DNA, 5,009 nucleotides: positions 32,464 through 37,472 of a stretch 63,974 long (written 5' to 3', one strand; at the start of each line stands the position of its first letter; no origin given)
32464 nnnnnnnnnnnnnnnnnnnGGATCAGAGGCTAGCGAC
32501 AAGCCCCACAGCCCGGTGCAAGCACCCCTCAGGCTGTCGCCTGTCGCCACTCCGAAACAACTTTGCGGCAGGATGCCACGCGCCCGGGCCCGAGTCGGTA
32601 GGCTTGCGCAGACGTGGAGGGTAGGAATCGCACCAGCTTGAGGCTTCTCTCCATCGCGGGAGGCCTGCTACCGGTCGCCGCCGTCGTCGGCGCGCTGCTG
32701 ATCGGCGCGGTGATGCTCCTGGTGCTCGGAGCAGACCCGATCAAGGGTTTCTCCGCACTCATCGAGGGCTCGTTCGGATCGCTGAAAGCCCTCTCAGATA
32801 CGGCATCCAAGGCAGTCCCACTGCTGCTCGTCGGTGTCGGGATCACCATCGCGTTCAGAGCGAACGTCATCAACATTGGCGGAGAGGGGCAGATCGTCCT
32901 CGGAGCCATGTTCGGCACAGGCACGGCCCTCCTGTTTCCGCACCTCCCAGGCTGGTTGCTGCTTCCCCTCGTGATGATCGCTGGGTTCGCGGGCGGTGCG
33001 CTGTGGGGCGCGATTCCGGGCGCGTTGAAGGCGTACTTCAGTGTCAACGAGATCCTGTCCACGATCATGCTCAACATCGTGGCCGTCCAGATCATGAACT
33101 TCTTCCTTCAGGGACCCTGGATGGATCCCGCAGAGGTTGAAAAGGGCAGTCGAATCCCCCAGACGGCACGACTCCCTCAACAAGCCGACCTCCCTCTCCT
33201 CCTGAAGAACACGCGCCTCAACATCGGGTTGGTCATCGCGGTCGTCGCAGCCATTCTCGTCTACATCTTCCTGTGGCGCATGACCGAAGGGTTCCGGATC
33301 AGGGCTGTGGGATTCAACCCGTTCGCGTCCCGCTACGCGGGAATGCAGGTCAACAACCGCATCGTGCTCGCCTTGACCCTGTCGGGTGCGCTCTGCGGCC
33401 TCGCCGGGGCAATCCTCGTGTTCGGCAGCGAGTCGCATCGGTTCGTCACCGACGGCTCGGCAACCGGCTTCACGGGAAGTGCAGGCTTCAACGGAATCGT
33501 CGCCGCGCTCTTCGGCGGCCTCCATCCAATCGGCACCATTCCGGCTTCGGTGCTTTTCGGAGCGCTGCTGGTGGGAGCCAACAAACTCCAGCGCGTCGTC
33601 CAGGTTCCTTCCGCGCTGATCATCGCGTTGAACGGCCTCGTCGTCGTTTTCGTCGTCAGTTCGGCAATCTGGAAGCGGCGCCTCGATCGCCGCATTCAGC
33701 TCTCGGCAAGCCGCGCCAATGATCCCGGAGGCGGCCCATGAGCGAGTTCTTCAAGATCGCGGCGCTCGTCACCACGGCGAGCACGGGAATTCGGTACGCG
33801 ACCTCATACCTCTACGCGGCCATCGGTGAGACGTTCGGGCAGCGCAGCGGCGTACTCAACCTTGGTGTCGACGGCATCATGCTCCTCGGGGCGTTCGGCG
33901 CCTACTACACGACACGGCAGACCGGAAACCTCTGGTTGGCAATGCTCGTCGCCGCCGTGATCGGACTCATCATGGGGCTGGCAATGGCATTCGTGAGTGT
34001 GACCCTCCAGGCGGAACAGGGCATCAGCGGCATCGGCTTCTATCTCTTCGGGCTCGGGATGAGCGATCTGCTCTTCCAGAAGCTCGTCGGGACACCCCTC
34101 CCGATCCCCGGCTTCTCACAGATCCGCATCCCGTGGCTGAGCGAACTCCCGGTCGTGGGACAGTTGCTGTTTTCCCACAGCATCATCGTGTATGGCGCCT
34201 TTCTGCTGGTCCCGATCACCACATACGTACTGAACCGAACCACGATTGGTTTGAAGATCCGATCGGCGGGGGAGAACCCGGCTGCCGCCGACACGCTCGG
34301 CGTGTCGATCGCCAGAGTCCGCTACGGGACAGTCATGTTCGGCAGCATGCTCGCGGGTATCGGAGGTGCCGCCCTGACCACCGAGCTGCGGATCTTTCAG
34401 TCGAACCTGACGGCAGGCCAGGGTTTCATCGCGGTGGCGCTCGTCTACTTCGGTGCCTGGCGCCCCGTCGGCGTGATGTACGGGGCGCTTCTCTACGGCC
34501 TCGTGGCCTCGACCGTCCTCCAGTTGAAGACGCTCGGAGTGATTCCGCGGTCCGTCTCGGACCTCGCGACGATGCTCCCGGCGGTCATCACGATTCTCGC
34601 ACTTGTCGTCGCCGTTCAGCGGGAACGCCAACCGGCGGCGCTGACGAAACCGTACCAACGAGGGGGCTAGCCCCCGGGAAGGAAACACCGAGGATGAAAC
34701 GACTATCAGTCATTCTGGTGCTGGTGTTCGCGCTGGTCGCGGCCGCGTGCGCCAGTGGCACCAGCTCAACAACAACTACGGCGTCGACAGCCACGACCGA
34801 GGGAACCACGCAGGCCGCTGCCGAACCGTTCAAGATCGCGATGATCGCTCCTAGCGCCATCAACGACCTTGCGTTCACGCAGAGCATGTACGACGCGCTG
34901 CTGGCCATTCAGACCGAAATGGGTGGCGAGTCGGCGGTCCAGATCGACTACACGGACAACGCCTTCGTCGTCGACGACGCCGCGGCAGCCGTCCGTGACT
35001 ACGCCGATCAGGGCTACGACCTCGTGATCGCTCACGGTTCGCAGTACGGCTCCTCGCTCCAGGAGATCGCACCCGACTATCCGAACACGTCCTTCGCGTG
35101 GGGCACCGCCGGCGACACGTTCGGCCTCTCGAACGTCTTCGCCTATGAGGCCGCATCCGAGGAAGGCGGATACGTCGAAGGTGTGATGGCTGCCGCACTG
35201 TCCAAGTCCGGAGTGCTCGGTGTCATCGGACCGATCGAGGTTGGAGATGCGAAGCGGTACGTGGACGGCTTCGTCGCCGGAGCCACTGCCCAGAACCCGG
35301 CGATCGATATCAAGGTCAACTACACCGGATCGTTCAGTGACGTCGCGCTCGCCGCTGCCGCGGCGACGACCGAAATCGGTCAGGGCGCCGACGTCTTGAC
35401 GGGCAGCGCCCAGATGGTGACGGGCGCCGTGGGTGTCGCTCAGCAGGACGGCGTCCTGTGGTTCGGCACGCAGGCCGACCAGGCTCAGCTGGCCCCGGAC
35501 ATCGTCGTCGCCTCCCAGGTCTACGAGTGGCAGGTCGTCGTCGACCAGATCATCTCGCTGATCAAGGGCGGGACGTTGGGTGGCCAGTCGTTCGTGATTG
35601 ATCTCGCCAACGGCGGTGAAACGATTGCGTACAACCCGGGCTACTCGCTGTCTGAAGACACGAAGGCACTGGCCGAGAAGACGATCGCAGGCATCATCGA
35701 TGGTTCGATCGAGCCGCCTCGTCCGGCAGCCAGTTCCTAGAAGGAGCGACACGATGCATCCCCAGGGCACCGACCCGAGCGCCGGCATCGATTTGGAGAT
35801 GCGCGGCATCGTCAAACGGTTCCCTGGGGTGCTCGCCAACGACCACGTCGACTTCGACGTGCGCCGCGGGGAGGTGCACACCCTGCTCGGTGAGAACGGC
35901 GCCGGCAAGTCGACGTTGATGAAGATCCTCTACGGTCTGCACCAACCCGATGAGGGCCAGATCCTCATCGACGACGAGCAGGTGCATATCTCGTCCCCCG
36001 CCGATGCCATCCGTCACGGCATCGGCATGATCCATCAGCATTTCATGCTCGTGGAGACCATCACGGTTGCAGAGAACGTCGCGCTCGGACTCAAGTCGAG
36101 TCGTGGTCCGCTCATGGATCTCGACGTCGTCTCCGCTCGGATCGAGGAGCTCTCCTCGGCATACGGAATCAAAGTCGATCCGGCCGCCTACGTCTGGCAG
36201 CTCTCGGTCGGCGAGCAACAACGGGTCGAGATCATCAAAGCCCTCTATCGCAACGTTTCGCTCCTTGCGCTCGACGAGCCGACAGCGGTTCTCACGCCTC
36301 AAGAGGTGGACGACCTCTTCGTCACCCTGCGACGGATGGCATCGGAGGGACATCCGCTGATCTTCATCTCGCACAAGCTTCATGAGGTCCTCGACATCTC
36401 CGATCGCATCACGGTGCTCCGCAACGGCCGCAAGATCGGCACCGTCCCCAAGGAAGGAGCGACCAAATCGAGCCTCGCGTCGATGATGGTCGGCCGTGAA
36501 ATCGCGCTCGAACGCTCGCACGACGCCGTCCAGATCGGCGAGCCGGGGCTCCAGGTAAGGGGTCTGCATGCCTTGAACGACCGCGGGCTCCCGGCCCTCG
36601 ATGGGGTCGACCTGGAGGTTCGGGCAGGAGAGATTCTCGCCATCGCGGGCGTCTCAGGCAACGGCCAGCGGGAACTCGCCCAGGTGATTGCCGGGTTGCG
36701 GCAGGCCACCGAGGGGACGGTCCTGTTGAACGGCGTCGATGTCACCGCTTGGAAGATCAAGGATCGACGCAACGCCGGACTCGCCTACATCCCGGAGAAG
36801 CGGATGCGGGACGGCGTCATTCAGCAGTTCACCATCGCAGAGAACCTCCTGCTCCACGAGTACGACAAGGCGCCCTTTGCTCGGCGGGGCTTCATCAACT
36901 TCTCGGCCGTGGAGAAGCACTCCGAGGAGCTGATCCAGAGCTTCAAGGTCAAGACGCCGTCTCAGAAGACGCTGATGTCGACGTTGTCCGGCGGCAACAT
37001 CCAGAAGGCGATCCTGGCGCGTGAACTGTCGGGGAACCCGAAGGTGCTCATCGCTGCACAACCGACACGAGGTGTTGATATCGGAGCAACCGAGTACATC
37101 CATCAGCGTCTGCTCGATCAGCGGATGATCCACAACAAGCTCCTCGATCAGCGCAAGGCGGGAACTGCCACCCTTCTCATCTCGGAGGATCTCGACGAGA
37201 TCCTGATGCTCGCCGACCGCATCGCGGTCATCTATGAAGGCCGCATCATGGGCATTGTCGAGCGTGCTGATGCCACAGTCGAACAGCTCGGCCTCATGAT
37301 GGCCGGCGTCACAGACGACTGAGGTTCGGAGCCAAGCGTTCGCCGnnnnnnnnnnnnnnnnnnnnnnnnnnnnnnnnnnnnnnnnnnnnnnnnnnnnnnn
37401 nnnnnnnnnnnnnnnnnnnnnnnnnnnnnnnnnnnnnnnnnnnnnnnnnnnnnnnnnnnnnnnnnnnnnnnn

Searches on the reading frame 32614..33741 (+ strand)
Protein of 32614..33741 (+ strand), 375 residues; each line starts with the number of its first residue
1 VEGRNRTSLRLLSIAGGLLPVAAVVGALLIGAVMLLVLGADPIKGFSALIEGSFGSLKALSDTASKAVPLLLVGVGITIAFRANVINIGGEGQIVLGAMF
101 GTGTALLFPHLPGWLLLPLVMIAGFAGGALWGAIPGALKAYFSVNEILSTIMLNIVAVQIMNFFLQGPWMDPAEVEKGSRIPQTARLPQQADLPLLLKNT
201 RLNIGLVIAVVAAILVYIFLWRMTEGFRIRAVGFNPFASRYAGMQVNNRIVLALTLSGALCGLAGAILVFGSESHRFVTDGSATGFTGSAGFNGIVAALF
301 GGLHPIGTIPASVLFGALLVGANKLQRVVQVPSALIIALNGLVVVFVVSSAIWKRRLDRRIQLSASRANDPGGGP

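Call 17: search_protein_families(library=ncbifam, proteins=[window:32614-33741:+], max_evalue=0.00001)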
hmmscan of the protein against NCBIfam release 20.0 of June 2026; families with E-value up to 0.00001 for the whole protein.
window:32614-33741:+ (375 aa): 2 families
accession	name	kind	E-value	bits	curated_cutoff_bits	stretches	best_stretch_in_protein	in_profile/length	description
NF047929.1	ABC_B6_perm_2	equivalog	7.2e-55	186.5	400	1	21-348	7-323/337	putative B6 ABC transporter permease subunit 2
NF047928.1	ABC_B6_perm_1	equivalog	5.7e-17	61.8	465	1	63-355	17-294/311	putative B6 ABC transporter permease subunit 1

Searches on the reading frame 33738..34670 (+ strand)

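Call 17: search_protein_families(library=ncbifam, proteins=[window:33738-34670:+], max_evalue=0.00001)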
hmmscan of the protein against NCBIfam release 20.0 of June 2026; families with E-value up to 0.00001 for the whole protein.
window:33738-34670:+ (310 aa): 4 families
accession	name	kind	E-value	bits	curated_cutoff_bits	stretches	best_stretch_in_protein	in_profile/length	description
NF047928.1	ABC_B6_perm_1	equivalog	1.1e-52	179.1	465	1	10-309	10-309/311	putative B6 ABC transporter permease subunit 1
TIGR03409.1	urea_trans_UrtB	equivalog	8.9e-13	48.5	250.3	1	15-293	5-277/291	urea ABC transporter permease subunit UrtB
NF047929.1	ABC_B6_perm_2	equivalog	1.3e-11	44.3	400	1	22-268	54-306/337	putative B6 ABC transporter permease subunit 2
NF007014.0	PRK09478.1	equivalog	2.9e-06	26.9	386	1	66-233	106-269/336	galactose/methyl galactoside ABC transporter permease MglC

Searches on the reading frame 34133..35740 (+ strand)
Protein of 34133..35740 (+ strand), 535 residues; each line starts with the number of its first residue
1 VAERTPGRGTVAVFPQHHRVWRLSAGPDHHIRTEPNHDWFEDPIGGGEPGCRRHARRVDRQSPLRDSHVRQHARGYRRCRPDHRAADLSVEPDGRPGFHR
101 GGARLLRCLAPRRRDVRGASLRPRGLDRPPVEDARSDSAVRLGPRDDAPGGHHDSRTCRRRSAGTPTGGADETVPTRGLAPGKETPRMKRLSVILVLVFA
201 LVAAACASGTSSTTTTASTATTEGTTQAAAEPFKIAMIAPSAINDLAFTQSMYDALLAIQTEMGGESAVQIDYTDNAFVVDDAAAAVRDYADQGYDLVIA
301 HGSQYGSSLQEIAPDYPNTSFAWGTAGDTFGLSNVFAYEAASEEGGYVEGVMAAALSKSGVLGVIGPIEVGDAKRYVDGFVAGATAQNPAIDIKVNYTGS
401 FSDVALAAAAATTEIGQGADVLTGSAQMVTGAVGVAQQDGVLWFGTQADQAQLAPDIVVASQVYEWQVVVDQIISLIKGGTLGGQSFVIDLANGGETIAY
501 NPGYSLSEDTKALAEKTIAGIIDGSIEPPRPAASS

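Call 17: search_protein_families(library=ncbifam, proteins=[window:34133-35740:+], max_evalue=0.00001)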
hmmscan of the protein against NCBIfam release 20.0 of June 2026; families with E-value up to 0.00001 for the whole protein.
window:34133-35740:+ (535 aa): 1 family
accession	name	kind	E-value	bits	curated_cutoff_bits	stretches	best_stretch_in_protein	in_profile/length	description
NF047927.1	ABC_BMP_B6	equivalog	1.1e-25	90.5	400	1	234-529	4-300/314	putative B6 ABC transporter substrate-binding protein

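Call 30: search_protein_families(library=pfam, proteins=[window:34133-35740:+], max_evalue=0.001)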
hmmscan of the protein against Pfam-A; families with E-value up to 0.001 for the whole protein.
window:34133-35740:+ (535 aa): 1 family
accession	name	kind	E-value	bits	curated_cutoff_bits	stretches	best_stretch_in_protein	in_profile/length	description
PF02608.20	Bmp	-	3.3e-42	145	24.1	1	234-517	3-287/301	ABC transporter substrate-binding protein PnrA-like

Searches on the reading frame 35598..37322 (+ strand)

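Call 17: search_protein_families(library=ncbifam, proteins=[window:35598-37322:+], max_evalue=0.00001)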
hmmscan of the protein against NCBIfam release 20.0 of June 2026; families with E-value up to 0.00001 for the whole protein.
window:35598-37322:+ (574 aa): 186 families (the best 25 are shown)
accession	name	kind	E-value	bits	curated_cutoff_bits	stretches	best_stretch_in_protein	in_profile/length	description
NF047930.1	ABC_ATP_B6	equivalog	2.2e-157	524.7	670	1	67-570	4-510/510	putative B6 ABC transporter ATP-binding protein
NF010069.0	PRK13549.1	equivalog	2.1e-121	405.9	699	1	66-564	6-497/513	xylose ABC transporter ATP-binding protein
NF008442.0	PRK11288.1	equivalog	9.3e-121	403.6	689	1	66-564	8-491/504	L-arabinose ABC transporter ATP-binding protein AraG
NF041861.1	YtfR_transport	equivalog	1.3e-110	370.2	850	1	66-564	2-486/492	galactofuranose ABC transporter, ATP-binding protein YtfR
NF040905.2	GguA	equivalog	2.5e-110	369.2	810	1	66-564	2-496/500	multiple monosaccharide ABC transporter ATP-binding protein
NF008215.0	PRK10982.1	equivalog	6.3e-109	364.8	828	1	63-563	11-497/506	galactose/methyl galactoside ABC transporter ATP-binding protein MglA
TIGR02633.1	xylG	equivalog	1.7e-106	356.6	723.65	1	66-564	2-495/500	D-xylose ABC transporter ATP-binding protein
NF008030.0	PRK10762.1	equivalog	4.2e-106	355.6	745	1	66-570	5-491/501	ribose ABC transporter ATP-binding protein RbsA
NF011967.0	PRK15439.1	equivalog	1.4e-100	337.2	586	1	66-565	12-496/510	autoinducer 2 ABC transporter ATP-binding protein LsrA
NF007253.0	PRK09700.1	equivalog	1.7e-100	337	772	1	66-563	6-500/510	D-allose ABC transporter ATP-binding protein AlsA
TIGR00968.1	3a0106s01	subfamily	1.2e-58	198.5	342.75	2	68-279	3-209/237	sulfate ABC transporter ATP-binding protein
TIGR01188.1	drrA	subfamily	8.6e-58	196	312.45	2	73-285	1-208/302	daunorubicin resistance ABC transporter, ATP-binding protein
TIGR03265.1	PhnT2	equivalog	1.8e-55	188.6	457.7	2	66-282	5-218/353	putative 2-aminoethylphosphonate ABC transporter ATP-binding protein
NF040840.2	tungstate_WtpC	equivalog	8.2e-55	186.5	440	2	82-279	17-209/347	tungstate ABC transporter ATP-binding protein WtpC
TIGR03410.1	urea_trans_UrtE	equivalog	2.3e-54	184.3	285.8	2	82-294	17-225/230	urea ABC transporter ATP-binding subunit UrtE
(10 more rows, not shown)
